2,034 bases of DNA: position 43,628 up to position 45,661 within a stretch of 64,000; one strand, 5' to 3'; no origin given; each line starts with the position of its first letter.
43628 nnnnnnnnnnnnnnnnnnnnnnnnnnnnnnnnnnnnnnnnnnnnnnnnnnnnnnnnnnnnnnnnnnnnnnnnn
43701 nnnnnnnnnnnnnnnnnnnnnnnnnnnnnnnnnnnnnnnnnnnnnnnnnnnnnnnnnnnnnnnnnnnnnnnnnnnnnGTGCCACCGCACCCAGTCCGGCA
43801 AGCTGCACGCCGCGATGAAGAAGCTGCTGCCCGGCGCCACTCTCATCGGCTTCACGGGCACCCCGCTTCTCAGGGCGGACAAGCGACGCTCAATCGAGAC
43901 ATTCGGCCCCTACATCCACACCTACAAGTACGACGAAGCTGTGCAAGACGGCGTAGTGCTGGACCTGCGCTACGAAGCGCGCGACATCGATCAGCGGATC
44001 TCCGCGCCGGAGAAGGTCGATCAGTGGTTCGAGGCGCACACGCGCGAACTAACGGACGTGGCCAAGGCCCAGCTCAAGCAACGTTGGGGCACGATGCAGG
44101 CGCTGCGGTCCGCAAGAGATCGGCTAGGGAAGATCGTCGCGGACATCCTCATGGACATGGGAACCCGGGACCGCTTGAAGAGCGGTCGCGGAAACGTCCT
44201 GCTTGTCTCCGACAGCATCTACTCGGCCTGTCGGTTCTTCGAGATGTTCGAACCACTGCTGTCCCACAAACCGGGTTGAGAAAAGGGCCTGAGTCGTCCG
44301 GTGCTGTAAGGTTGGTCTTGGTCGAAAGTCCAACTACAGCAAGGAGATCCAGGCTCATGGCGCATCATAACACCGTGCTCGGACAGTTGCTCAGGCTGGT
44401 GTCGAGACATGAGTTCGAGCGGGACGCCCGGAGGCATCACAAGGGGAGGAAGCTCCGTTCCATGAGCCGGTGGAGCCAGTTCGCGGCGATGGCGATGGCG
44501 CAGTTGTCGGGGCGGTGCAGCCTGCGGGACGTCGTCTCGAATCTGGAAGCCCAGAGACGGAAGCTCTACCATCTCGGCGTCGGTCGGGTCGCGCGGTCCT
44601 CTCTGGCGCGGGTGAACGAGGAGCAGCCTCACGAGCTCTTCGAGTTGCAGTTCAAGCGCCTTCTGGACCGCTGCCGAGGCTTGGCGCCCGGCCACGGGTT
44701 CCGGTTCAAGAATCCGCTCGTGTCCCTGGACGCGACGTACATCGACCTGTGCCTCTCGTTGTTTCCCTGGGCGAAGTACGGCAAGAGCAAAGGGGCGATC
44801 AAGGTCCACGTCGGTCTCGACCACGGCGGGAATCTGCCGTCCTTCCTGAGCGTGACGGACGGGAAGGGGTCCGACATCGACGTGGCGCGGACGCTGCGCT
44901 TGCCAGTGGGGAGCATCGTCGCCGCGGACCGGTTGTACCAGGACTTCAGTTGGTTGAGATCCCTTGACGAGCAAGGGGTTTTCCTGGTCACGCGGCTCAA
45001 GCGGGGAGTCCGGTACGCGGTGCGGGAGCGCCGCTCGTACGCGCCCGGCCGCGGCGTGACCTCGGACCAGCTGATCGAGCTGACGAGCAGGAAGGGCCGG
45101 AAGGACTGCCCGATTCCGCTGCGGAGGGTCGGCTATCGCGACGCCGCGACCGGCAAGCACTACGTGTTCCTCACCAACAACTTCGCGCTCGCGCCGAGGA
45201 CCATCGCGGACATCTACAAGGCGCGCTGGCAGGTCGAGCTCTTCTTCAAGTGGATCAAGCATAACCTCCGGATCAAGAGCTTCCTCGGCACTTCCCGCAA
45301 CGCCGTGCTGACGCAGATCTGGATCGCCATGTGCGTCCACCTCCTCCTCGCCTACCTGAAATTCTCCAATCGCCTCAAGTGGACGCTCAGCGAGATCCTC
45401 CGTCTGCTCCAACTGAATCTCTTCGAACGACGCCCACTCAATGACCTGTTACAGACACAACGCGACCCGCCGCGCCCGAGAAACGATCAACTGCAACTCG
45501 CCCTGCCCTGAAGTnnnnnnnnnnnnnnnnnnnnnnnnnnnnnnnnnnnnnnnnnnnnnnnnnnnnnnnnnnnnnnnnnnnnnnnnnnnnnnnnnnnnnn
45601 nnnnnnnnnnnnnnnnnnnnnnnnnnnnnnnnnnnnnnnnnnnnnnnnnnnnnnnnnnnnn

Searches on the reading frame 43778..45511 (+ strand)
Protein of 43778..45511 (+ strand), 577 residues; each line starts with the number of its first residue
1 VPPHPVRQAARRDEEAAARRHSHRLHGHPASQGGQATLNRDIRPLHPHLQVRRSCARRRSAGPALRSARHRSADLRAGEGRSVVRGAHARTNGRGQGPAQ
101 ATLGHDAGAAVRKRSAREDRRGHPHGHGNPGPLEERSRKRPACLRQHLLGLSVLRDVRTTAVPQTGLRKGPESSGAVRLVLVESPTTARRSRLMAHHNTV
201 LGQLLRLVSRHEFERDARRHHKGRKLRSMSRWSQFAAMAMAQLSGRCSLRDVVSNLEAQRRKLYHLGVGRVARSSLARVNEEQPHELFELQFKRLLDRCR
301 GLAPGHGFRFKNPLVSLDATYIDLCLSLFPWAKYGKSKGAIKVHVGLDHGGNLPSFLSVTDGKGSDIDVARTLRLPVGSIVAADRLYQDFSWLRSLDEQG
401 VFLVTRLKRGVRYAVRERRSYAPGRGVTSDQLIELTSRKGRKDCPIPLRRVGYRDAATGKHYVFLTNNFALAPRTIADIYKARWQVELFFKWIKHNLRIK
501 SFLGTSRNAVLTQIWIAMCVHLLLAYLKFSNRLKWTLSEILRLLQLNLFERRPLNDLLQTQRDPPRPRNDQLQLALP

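Call 68: search_protein_families(library=pfam, proteins=[window:43778-45511:+], max_evalue=0.01)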
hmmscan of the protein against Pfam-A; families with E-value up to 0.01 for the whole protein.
window:43778-45511:+ (577 aa): 3 families
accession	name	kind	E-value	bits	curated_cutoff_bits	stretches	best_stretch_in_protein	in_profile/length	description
PF01609.27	DDE_Tnp_1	-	2.2e-29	103.1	23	1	312-523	4-200/200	Transposase DDE domain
PF14294.11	DUF4372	-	1.2e-28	99.5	25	1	196-268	1-73/74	Domain of unknown function (DUF4372)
PF13612.12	DDE_Tnp_1_3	-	0.0053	17.2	27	1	341-415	46-119/155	Transposase DDE domain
